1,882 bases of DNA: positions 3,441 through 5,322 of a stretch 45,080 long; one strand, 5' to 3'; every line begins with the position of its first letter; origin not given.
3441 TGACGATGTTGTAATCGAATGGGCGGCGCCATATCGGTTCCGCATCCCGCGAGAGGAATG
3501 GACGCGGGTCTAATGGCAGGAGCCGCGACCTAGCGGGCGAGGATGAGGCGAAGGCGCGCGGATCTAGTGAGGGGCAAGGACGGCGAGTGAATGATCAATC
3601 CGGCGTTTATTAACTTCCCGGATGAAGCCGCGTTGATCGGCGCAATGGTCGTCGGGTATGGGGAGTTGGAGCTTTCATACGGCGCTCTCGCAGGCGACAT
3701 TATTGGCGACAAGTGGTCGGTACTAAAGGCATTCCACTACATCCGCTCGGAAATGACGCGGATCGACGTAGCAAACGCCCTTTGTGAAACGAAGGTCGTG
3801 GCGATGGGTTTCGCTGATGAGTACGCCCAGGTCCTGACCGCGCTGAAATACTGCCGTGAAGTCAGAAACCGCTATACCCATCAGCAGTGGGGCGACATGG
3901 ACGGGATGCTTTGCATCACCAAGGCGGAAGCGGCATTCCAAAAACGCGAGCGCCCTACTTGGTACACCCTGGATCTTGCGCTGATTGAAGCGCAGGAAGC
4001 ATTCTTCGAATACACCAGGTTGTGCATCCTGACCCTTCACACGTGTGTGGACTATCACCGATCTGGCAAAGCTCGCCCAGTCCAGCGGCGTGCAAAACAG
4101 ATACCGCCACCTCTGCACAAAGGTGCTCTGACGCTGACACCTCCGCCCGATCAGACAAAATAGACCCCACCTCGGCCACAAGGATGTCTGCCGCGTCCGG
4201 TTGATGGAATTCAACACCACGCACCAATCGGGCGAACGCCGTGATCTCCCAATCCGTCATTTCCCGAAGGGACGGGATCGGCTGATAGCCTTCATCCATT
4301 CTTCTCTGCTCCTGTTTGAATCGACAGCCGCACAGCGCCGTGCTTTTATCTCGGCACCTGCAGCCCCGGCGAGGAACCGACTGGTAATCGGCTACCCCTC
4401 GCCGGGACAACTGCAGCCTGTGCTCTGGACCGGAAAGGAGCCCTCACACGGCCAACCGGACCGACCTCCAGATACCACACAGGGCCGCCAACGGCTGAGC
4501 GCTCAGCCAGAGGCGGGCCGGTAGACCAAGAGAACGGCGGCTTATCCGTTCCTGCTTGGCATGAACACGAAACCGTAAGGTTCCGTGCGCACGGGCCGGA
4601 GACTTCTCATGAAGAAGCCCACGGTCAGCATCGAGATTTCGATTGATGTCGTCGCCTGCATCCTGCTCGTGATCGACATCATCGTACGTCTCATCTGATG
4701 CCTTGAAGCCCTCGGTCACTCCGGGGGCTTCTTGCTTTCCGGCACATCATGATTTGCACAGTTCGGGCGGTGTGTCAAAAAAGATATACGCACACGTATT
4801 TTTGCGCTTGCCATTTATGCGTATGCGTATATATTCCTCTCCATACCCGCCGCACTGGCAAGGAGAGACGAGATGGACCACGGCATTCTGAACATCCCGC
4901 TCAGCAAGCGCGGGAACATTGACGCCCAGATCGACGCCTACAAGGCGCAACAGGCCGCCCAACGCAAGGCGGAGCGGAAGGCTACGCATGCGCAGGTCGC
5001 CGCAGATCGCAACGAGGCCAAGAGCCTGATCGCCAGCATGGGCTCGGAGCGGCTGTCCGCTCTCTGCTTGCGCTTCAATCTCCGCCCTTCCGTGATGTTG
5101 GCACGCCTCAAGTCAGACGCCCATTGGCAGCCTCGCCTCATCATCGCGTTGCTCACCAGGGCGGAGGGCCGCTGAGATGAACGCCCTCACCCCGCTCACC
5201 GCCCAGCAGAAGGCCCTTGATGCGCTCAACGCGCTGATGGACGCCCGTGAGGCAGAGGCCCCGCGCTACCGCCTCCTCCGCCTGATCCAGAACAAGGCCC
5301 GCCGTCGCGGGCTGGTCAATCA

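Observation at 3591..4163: Putatively CI-cotranscribed ORF with a HEPN-type RNxxxH motif: candidate prophage defence effector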

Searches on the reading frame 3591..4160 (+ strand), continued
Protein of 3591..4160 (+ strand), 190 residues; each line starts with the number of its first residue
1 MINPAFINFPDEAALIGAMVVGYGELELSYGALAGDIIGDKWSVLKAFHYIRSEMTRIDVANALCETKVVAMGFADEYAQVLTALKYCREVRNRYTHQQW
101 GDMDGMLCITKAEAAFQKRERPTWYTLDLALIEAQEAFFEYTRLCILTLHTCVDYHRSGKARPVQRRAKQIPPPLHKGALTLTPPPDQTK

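Call 89: search_protein_families(library=padloc, proteins=[L009:5719-6306:+, L009:6490-7101:-], max_evalue=1)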
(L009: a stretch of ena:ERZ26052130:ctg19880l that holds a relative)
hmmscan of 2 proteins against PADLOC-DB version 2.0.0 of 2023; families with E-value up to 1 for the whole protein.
L009:5719-6306:+ (196 aa): 0 families

L009:6490-7101:- (204 aa): 1 family
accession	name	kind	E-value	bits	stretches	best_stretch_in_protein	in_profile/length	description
PDLC04592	PDC-M34B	-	0.0018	16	1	80-127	133-180/192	-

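Call 105: find_related_loci(query=P0225, collection=viral_contigs, flank=4000)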
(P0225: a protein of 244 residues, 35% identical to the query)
Query P0225 (244 aa) in viral_contigs; peptide patterns used: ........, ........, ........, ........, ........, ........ (x = any residue, [..] = any of these).
5 stretches matched a pattern, but none encodes a relative of the query by tblastn (E <= 1e-3).

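Call 106: find_related_loci(query=P0032, collection=viral_contigs, flank=4000)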
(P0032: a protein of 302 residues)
Query P0032 (302 aa) in viral_contigs; peptide patterns used: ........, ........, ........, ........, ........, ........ (x = any residue, [..] = any of these).
6 stretches matched a pattern; 1 encode a relative of the query (tblastn E <= 1e-3); 1 distinct loci.
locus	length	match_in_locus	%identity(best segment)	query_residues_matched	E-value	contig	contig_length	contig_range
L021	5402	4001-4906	100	1-302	0e+0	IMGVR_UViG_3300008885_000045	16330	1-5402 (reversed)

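Call 107: find_related_loci(query=P0175, collection=viral_contigs, flank=4000)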
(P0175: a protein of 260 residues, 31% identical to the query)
Query P0175 (260 aa) in viral_contigs; peptide patterns used: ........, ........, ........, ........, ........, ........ (x = any residue, [..] = any of these).
5 stretches matched a pattern, but none encodes a relative of the query by tblastn (E <= 1e-3).
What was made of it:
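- Tried and rejected: Single-protein scans of viral contigs added one redundant locus (calls 105-107).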

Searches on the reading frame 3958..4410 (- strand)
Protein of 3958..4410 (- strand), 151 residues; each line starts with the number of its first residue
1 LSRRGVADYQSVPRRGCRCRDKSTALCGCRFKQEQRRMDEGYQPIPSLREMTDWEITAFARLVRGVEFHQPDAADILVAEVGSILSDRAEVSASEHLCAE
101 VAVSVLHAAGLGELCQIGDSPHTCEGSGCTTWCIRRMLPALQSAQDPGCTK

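Call 3: search_protein_families(library=pfam, proteins=[window:3958-4410:-], max_evalue=1)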
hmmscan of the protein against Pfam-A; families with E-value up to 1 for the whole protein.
window:3958-4410:- (151 aa): 1 family
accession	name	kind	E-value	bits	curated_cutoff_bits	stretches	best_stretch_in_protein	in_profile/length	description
PF18758.7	KDZ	-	0.14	12.3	26.6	1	93-130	141-178/217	Kyakuja-Dileera-Zisupton transposase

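Call 4: search_protein_families(library=padloc, proteins=[window:3958-4410:-], max_evalue=1)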
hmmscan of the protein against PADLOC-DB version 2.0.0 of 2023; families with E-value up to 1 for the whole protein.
window:3958-4410:- (151 aa): 0 families

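Call 5: search_protein_families(library=phrogs, proteins=[window:3958-4410:-], max_evalue=1)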
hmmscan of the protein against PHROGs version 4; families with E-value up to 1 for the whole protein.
window:3958-4410:- (151 aa): 0 families

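Call 6: search_protein_families(library=ncbifam, proteins=[window:3958-4410:-], max_evalue=1)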
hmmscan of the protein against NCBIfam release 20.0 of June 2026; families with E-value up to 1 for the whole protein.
window:3958-4410:- (151 aa): 1 family
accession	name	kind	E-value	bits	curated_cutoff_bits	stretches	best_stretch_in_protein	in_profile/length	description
TIGR02049.1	gshA_ferroox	equivalog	0.11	11.3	293.9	1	50-88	208-246/403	glutamate--cysteine ligase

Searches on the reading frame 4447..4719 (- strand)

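Call 3: search_protein_families(library=pfam, proteins=[window:4447-4719:-], max_evalue=1)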
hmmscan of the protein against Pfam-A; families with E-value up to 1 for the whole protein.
window:4447-4719:- (91 aa): 1 family
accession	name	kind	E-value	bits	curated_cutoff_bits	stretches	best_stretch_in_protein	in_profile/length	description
PF24255.1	DUF7456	-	0.16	12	27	0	7-39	21-53/54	Family of unknown function (DUF7456)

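Call 4: search_protein_families(library=padloc, proteins=[window:4447-4719:-], max_evalue=1)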
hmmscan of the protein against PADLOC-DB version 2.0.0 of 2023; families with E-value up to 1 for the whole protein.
window:4447-4719:- (91 aa): 0 families

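Call 5: search_protein_families(library=phrogs, proteins=[window:4447-4719:-], max_evalue=1)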
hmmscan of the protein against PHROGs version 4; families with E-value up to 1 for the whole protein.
window:4447-4719:- (91 aa): 0 families

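Call 6: search_protein_families(library=ncbifam, proteins=[window:4447-4719:-], max_evalue=1)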
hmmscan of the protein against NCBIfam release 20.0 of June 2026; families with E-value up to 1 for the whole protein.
window:4447-4719:- (91 aa): 0 families

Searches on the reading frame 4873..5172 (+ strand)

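Call 3: search_protein_families(library=pfam, proteins=[window:4873-5172:+], max_evalue=1)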
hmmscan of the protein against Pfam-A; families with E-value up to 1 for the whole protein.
window:4873-5172:+ (100 aa): 1 family
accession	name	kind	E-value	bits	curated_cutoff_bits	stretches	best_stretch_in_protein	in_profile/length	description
PF05008.21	V-SNARE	-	0.0043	17.9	25.9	1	29-60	28-59/92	Vesicle transport v-SNARE protein N-terminus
